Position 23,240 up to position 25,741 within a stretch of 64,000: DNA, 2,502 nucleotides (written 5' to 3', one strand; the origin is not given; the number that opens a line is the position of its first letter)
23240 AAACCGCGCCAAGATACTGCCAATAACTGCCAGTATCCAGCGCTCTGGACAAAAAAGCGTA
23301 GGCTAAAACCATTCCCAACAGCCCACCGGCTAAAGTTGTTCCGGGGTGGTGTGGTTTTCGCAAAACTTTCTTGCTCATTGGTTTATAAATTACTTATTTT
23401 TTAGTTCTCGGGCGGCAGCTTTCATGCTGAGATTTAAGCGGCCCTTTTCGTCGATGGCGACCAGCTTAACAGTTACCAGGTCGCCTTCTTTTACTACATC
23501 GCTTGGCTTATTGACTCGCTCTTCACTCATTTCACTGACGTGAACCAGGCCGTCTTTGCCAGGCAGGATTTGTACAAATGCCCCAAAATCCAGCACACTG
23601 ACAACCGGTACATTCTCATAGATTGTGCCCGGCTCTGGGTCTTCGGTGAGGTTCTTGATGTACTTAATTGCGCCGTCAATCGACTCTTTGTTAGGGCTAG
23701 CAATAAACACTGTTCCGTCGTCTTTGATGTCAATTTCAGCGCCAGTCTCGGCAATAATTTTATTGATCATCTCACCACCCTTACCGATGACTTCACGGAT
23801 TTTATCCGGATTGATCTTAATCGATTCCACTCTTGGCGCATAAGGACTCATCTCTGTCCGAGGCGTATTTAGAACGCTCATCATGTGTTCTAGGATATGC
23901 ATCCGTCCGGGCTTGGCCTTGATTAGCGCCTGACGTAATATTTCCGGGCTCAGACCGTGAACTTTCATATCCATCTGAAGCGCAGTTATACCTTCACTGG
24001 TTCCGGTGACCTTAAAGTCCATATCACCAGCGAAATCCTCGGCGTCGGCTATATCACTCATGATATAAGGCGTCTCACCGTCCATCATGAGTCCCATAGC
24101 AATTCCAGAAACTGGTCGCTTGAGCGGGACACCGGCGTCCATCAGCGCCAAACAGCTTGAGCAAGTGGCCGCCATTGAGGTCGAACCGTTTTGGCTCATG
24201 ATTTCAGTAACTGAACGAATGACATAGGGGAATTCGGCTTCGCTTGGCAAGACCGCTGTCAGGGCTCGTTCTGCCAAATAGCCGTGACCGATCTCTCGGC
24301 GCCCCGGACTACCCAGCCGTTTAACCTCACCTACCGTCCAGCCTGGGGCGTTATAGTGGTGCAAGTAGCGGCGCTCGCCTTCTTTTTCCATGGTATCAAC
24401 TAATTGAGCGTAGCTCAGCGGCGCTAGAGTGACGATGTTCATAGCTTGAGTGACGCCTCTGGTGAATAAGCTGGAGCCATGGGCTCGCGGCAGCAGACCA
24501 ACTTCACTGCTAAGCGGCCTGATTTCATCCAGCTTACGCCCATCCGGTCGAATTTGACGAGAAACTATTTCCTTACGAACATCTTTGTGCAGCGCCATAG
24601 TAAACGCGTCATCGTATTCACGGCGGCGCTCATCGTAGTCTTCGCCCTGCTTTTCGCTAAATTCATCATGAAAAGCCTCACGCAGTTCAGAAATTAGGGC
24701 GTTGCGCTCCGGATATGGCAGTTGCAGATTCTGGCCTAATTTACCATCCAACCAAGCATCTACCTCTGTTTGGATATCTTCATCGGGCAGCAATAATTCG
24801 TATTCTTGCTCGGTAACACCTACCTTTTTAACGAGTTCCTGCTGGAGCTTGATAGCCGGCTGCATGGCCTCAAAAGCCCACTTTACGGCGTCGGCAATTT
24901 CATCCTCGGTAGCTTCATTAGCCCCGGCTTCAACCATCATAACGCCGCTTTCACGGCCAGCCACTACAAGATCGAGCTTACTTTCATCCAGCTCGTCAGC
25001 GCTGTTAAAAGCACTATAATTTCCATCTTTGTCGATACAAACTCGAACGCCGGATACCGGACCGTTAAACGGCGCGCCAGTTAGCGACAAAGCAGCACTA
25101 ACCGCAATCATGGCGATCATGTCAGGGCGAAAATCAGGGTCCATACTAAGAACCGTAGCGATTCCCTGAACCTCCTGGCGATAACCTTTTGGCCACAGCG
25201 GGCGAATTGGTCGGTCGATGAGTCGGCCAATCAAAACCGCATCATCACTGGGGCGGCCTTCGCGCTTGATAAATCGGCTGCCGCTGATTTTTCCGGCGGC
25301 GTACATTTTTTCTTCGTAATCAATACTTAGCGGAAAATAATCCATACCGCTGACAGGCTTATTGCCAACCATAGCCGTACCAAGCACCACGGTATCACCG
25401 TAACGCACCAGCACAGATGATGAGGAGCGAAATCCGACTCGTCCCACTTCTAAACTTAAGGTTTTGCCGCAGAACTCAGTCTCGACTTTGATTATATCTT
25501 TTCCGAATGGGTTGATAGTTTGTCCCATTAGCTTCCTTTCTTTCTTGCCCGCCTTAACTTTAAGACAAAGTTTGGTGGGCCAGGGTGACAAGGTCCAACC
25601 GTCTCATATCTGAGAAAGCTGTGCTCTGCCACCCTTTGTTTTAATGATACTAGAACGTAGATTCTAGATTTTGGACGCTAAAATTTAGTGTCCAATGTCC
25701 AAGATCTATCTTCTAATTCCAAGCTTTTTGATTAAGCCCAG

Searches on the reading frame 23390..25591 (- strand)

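Call 73: search_protein_families(library=pfam, proteins=[window:23390-25591:-], max_evalue=0.001)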
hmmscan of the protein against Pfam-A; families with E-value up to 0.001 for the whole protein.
window:23390-25591:- (733 aa): 6 families
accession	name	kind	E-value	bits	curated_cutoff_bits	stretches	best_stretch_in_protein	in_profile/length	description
PF01138.27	RNase_PH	-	9.2e-45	152.7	25.5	2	44-174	4-130/130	3' exoribonuclease family, domain 1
PF00575.29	S1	-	4.5e-14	53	22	1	654-724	4-74/74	S1 RNA binding domain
PF03725.20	RNase_PH_C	-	1.5e-12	47.7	20.8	1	177-242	1-67/67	3' exoribonuclease family, domain 2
PF00013.35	KH_1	-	3.2e-11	43.3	21.5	1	589-646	2-65/66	KH domain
PF03726.19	PNPase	-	4.1e-06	27.6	24.6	1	295-353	25-81/81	Polyribonucleotide nucleotidyltransferase, RNA binding domain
PF22675.2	KH-I_KHDC4-BBP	-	0.00019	21.7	30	1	598-636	8-46/76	KHDC4/BBP-like, KH-domain type I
